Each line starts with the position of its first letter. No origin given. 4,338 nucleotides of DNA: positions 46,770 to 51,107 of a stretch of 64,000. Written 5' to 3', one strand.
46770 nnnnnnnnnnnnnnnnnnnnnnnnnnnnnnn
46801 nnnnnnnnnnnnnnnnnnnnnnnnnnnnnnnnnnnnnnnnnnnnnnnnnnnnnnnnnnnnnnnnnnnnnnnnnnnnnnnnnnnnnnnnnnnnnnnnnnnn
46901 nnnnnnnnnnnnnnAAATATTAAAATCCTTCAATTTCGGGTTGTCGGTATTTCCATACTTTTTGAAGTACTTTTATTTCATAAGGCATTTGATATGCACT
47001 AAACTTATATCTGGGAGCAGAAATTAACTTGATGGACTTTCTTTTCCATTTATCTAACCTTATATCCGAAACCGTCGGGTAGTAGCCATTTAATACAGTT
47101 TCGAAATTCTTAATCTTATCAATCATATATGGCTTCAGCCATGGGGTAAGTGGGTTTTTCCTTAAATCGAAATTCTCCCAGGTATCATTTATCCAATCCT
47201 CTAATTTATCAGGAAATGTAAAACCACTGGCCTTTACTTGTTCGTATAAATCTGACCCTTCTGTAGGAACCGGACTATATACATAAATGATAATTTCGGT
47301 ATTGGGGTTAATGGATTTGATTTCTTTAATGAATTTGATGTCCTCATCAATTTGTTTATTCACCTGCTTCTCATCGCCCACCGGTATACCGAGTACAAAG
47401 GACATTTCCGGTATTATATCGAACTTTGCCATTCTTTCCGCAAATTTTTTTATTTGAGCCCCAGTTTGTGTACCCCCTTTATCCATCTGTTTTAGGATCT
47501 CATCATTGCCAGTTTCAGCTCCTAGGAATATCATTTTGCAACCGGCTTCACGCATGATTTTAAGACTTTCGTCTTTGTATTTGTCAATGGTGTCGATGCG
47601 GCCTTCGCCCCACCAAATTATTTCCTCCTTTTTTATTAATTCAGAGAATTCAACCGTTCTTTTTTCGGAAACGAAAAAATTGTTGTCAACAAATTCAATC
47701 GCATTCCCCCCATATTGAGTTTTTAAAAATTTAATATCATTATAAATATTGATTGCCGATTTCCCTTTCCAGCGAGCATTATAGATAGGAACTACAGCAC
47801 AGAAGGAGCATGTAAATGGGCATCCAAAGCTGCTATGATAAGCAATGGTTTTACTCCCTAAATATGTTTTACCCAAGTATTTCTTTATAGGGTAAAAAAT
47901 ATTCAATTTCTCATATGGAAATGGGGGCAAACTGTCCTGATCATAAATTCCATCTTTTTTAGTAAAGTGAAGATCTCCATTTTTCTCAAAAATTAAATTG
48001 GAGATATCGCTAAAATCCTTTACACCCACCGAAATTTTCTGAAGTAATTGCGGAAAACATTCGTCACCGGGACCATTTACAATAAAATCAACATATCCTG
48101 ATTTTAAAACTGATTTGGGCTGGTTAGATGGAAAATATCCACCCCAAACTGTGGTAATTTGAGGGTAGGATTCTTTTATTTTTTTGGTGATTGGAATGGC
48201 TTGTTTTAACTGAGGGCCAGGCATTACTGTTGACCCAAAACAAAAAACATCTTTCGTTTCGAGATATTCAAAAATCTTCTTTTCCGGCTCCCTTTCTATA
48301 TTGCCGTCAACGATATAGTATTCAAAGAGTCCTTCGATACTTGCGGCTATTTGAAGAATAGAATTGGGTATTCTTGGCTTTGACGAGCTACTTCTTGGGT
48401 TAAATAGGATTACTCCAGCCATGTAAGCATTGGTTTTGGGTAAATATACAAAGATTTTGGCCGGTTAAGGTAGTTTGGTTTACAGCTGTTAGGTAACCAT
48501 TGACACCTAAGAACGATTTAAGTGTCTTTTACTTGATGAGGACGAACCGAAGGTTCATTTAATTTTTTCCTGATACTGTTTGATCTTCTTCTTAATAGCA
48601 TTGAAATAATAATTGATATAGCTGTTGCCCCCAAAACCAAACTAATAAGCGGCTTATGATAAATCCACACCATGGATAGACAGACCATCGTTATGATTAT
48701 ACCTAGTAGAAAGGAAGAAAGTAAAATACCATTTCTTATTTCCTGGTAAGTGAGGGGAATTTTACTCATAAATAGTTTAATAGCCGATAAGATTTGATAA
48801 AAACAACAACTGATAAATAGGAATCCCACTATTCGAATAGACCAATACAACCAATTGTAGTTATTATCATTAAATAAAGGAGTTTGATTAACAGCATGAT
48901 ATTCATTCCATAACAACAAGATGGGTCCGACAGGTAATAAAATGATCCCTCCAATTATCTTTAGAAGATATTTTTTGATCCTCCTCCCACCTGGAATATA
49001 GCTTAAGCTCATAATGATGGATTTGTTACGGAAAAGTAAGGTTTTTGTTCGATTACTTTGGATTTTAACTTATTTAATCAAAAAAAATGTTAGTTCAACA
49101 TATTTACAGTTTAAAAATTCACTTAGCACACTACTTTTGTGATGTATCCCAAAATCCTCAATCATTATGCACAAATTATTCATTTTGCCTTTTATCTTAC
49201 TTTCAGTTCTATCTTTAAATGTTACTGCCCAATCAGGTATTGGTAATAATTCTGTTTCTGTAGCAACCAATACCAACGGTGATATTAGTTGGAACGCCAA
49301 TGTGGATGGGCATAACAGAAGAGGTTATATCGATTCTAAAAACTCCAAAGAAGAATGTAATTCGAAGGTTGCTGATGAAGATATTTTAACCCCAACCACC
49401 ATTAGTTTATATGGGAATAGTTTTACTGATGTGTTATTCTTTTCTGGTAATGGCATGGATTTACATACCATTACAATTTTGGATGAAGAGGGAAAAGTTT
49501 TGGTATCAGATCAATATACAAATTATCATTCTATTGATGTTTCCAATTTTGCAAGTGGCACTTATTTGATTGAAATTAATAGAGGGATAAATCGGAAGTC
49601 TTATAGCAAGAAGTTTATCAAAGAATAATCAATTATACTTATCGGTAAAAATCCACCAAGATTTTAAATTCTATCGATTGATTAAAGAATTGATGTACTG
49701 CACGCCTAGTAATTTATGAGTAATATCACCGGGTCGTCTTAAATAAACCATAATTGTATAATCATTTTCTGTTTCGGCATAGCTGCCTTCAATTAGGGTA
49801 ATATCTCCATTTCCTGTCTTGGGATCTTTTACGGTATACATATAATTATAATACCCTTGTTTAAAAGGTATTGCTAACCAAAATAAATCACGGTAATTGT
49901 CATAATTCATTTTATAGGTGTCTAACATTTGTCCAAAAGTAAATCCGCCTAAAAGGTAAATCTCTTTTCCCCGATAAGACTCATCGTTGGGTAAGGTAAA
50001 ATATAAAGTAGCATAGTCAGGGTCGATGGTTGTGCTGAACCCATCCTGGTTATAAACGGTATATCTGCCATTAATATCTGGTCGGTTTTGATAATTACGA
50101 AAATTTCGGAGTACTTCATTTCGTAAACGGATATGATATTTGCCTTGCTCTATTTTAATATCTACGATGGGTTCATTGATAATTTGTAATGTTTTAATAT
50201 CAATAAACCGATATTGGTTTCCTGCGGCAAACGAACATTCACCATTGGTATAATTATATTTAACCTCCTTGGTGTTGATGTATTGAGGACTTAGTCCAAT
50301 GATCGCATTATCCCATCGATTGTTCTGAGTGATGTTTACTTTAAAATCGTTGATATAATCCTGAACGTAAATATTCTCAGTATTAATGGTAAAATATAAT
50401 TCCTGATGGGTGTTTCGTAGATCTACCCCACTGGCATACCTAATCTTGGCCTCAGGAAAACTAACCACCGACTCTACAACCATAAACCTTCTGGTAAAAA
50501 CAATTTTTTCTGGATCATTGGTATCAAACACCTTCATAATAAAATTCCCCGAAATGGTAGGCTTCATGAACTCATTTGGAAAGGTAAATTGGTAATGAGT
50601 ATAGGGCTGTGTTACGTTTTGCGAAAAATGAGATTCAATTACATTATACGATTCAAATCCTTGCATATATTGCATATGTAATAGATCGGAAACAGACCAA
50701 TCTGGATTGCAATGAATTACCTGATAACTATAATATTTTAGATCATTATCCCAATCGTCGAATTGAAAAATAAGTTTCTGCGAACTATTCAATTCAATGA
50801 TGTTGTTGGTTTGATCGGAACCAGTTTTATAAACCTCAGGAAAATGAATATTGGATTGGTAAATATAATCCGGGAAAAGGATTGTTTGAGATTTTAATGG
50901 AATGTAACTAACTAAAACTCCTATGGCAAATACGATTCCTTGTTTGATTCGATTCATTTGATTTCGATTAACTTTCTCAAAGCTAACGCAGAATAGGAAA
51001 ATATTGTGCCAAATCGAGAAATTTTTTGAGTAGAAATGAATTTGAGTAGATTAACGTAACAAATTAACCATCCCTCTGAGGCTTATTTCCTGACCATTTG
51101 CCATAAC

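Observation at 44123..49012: Minus-strand cluster: small membrane protein, B12-binding radical SAM enzyme, NPPY methyltransferase, flippase-like 12-TM protein, Cys-rich lipoprotein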

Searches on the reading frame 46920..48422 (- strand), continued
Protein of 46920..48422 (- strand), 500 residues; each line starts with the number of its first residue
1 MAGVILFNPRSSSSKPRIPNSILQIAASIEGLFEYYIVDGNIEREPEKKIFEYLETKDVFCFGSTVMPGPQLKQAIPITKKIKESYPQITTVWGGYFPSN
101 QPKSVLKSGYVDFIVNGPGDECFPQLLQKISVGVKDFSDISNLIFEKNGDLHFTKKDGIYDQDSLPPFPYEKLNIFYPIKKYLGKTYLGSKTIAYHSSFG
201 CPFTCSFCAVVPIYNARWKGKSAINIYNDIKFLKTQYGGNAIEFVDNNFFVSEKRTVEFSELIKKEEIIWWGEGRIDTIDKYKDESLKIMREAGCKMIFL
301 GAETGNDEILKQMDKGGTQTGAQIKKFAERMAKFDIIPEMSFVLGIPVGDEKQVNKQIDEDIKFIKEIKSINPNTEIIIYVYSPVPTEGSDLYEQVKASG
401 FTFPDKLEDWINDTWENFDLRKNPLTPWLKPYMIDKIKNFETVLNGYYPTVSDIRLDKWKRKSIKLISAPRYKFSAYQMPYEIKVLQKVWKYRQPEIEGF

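Call 73: find_encoding_contigs(protein=P0173, flank=8000, max_places=2)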
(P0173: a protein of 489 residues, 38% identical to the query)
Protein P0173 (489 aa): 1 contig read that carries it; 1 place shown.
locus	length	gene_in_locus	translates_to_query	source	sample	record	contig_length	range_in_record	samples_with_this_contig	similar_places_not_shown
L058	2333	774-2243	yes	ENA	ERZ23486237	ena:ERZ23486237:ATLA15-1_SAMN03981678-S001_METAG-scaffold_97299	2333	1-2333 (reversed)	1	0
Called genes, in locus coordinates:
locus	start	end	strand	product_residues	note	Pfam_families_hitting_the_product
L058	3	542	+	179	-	?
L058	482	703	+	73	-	-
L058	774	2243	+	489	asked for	PF02310:B12-binding, PF04055:Radical_SAM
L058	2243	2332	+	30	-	?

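Call 78: search_protein_families(library=pfam, proteins=[P0167, P0188, P0193, P0194, P0235, P0293, P0304, P0191, P0220], max_evalue=0.0001)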
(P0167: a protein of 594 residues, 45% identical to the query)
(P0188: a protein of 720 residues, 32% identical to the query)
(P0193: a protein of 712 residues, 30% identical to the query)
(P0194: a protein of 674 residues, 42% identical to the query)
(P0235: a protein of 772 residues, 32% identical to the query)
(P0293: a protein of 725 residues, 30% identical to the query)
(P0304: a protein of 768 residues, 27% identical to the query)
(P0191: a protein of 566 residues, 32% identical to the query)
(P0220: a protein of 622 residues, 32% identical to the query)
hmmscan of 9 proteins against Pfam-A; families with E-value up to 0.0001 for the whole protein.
P0167 (594 aa): 2 families
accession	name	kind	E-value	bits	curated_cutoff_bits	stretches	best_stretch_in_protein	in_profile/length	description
PF02310.24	B12-binding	-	5.4e-12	46.1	32.1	1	17-125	13-120/121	B12 binding domain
PF04055.27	Radical_SAM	-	8.6e-11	42.7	29.5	1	194-357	4-166/166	Radical SAM superfamily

P0188 (720 aa): 6 families
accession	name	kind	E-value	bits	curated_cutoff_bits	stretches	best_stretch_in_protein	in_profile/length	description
PF08241.18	Methyltransf_11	-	2.9e-13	50.7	21.2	1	541-629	1-95/95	Methyltransferase domain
PF04055.27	Radical_SAM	-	9.9e-11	42.5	29.5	1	199-359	5-166/166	Radical SAM superfamily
PF13649.12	Methyltransf_25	-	1.6e-10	41.9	27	1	541-624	2-96/97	Methyltransferase domain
PF02310.24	B12-binding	-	3.6e-10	40.2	32.1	1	63-132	51-121/121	B12 binding domain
PF13847.12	Methyltransf_31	-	3.7e-08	33.6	27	1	538-633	5-113/145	Methyltransferase domain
PF13489.12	Methyltransf_23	-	8.9e-05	22.7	27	0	529-676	13-161/164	Methyltransferase domain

P0193 (712 aa): 7 families
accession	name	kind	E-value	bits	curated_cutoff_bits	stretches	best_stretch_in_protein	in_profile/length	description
PF08241.18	Methyltransf_11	-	1.6e-16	61.1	21.2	1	549-638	1-95/95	Methyltransferase domain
PF13649.12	Methyltransf_25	-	7.1e-16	59.1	27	1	548-634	1-97/97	Methyltransferase domain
PF04055.27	Radical_SAM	-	4.1e-14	53.5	29.5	1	199-363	2-165/166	Radical SAM superfamily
PF13847.12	Methyltransf_31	-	3.1e-10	40.3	27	1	544-641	3-112/145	Methyltransferase domain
PF02310.24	B12-binding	-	6.5e-10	39.3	32.1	1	26-132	14-120/121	B12 binding domain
PF13489.12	Methyltransf_23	-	1.7e-09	38.1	27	1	533-681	10-162/164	Methyltransferase domain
PF01209.24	Ubie_methyltran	-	2e-06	27.8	20.1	1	534-637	37-150/233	ubiE/COQ5 methyltransferase family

P0194 (674 aa): 3 families
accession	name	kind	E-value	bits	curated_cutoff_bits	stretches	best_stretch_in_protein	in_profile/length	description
PF00496.27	SBP_bac_5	-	6.5e-15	55.5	32.4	1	397-584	105-271/368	Bacterial extracellular solute-binding proteins, family 5 Middle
PF02310.24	B12-binding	-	6.1e-11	42.6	32.1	1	33-142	14-120/121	B12 binding domain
PF04055.27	Radical_SAM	-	2.4e-06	28.3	29.5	1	211-341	4-133/166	Radical SAM superfamily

P0235 (772 aa): 4 families
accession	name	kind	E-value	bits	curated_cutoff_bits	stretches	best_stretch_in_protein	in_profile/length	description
PF04055.27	Radical_SAM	-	1.5e-16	61.5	29.5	1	467-627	2-158/166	Radical SAM superfamily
PF02310.24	B12-binding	-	2.7e-16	59.9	32.1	1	290-401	10-120/121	B12 binding domain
PF00534.26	Glycos_transf_1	-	5.7e-10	39.4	26.4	1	175-259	2-92/172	Glycosyl transferases group 1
PF08241.18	Methyltransf_11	-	5.2e-08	33.9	21.2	1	62-108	48-94/95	Methyltransferase domain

P0293 (725 aa): 3 families
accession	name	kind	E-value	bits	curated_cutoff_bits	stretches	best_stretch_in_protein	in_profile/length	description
PF02397.22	Bac_transf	-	2.7e-57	193.6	27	1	521-719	1-178/179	Bacterial sugar transferase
PF04055.27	Radical_SAM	-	7e-25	88.5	29.5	1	198-357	2-166/166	Radical SAM superfamily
PF02310.24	B12-binding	-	2e-15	57.1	32.1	1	22-130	13-121/121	B12 binding domain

P0304 (768 aa): 2 families
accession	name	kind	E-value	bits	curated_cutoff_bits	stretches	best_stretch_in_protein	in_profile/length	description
PF04055.27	Radical_SAM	-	9.1e-17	62.2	29.5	1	200-364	3-166/166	Radical SAM superfamily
PF02310.24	B12-binding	-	4e-14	52.9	32.1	1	17-131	8-120/121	B12 binding domain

P0191 (566 aa): 2 families
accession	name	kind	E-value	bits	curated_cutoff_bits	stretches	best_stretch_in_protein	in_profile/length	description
PF04055.27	Radical_SAM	-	1.9e-17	64.4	29.5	1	198-361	3-165/166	Radical SAM superfamily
PF02310.24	B12-binding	-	4.1e-17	62.6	32.1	1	22-130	14-121/121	B12 binding domain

P0220 (622 aa): 2 families
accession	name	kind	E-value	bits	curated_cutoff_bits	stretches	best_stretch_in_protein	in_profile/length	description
PF04055.27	Radical_SAM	-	1.5e-22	80.9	29.5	1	212-376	2-165/166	Radical SAM superfamily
PF02310.24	B12-binding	-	6.8e-14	52.2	32.1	1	36-140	16-120/121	B12 binding domain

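Call 82: find_encoding_contigs(protein=P0293, flank=8000, max_places=2)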
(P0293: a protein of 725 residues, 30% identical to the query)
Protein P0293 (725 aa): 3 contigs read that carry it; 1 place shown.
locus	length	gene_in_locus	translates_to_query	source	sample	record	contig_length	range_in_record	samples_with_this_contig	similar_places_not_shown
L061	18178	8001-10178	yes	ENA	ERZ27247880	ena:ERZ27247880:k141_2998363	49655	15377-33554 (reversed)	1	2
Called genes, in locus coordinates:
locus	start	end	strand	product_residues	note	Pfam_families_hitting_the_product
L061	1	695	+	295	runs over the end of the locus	PF13489:Methyltransf_23, PF07021:MetW (weak), PF08003:Methyltransf_9 (weak), PF13847:Methyltransf_31, PF08241:Methyltransf_11, PF08242:Methyltransf_12, PF13649:Methyltransf_25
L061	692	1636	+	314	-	PF00535:Glycos_transf_2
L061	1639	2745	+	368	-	PF13439:Glyco_transf_4, PF20706:GT4-conflict, PF00534:Glycos_transf_1, PF13692:Glyco_trans_1_4, PF13524:Glyco_trans_1_2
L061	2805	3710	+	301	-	PF07021:MetW, PF13489:Methyltransf_23, PF13847:Methyltransf_31, PF08241:Methyltransf_11, PF08242:Methyltransf_12, PF13649:Methyltransf_25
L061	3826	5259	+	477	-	PF02310:B12-binding, PF04055:Radical_SAM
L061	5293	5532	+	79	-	-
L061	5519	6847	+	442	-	PF01120:Alpha_L_fucos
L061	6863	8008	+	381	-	PF00534:Glycos_transf_1, PF13692:Glyco_trans_1_4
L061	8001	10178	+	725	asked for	PF02310:B12-binding, PF04055:Radical_SAM, PF02397:Bac_transf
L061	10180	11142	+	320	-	PF01073:3Beta_HSD, PF01370:Epimerase, PF02719:Polysacc_synt_2, PF04321:RmlD_sub_bind, PF07993:NAD_binding_4 (faint), PF16363:GDP_Man_Dehyd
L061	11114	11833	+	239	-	PF00483:NTP_transferase, PF12804:NTP_transf_3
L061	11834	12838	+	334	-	PF00288:GHMP_kinases_N, PF08544:GHMP_kinases_C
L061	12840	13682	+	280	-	PF00106:adh_short, PF01370:Epimerase (weak), PF08659:KR, PF13561:adh_short_C2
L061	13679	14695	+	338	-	PF01408:GFO_IDH_MocA, PF03807:F420_oxidored (weak), PF22685:Gal80p_C-like (faint), PF22725:GFO_IDH_MocA_C3, PF02894:GFO_IDH_MocA_C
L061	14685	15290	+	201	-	PF13580:SIS_2 (weak)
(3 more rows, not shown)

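Call 83: find_encoding_contigs(protein=P0188, flank=8000, max_places=2)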
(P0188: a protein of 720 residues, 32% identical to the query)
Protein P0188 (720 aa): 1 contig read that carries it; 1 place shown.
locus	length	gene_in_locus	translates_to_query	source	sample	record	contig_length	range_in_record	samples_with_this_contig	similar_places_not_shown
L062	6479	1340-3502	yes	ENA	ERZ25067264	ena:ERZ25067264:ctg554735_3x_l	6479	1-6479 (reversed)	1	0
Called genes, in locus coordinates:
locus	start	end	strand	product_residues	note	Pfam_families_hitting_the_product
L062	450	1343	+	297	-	PF00535:Glycos_transf_2 (weak)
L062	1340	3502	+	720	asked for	PF02310:B12-binding, PF04055:Radical_SAM, PF13649:Methyltransf_25, PF13847:Methyltransf_31, PF08241:Methyltransf_11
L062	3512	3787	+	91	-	-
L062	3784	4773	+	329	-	-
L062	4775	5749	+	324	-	PF01613:Flavin_Reduct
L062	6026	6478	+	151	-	?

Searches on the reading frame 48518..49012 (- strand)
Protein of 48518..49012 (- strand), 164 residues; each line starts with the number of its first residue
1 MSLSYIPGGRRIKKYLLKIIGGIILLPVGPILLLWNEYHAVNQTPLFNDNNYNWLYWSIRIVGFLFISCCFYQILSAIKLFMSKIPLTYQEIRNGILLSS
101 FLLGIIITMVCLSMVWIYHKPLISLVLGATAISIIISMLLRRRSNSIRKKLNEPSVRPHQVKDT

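Call 3: search_protein_families(library=pfam, proteins=[window:48518-49012:-], max_evalue=0.01)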
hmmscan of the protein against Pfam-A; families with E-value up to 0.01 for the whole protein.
window:48518-49012:- (164 aa): 1 family
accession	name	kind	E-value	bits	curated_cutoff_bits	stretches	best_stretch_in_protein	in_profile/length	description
PF07787.17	TMEM43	-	1e-08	35.3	23.3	1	33-121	162-250/250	Transmembrane protein 43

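Call 4: search_protein_families(library=ncbifam, proteins=[window:48518-49012:-], max_evalue=0.01)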
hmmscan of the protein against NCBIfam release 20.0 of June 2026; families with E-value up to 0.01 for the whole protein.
window:48518-49012:- (164 aa): 0 families

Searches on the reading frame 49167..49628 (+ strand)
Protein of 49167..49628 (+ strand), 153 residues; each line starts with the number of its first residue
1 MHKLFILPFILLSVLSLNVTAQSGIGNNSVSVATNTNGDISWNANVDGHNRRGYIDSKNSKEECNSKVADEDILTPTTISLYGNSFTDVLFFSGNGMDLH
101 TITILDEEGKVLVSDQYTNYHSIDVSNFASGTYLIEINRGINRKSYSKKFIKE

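Call 3: search_protein_families(library=pfam, proteins=[window:49167-49628:+], max_evalue=0.01)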
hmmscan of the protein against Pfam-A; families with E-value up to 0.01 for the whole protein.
window:49167-49628:+ (153 aa): 2 families
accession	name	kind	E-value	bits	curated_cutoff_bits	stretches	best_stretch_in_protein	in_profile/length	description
PF18962.6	Por_Secre_tail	-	2.6e-07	31.3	27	1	100-150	22-74/75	Secretion system C-terminal sorting domain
PF11589.14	DUF3244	-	0.0021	18.4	25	1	100-138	42-84/96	Domain of unknown function (DUF3244)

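Call 4: search_protein_families(library=ncbifam, proteins=[window:49167-49628:+], max_evalue=0.01)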
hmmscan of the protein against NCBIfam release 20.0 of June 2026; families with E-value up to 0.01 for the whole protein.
window:49167-49628:+ (153 aa): 3 families
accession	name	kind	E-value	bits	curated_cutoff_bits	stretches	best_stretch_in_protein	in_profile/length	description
TIGR04183.1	Por_Secre_tail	domain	1.2e-07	31.5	23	1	89-153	10-72/72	T9SS type A sorting domain-containing protein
NF038113.1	T9SSA_dep_M36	equivalog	1.8e-06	26.4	885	1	58-151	774-867/869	T9SS-dependent M36 family metallopeptidase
NF052644.1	T9SS_DNase_Rie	equivalog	0.00082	18.8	260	1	35-153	143-251/251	T9SS-dependent surface endonuclease, AS87_RS02955 family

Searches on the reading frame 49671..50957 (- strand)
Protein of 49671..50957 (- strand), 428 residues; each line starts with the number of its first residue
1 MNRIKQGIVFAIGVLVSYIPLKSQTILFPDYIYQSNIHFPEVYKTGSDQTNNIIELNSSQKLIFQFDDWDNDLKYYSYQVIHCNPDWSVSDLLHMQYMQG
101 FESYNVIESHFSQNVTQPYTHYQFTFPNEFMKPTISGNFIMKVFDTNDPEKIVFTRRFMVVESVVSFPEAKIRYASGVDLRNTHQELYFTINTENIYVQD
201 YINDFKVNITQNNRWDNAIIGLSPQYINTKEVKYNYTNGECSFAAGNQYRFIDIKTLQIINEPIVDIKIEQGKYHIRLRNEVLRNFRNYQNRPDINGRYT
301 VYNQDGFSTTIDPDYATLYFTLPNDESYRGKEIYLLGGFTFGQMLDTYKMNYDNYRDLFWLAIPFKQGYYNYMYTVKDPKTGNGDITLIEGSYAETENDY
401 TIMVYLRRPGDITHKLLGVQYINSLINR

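Call 3: search_protein_families(library=pfam, proteins=[window:49671-50957:-], max_evalue=0.01)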
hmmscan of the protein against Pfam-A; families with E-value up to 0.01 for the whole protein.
window:49671-50957:- (428 aa): 1 family
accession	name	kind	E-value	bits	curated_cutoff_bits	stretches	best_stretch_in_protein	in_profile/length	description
PF17116.11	T9SS_plug_1st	-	2.9e-37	127.8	23.9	1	41-162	5-126/126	Type 9 secretion system plug protein 1st domain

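Call 4: search_protein_families(library=ncbifam, proteins=[window:49671-50957:-], max_evalue=0.01)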
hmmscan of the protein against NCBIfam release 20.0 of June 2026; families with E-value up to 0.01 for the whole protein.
window:49671-50957:- (428 aa): 1 family
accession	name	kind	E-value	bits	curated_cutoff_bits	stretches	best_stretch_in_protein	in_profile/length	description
NF052315.1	T9SS_plug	equivalog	2.2e-103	346.3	100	1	37-420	3-385/385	type IX secretion system plug protein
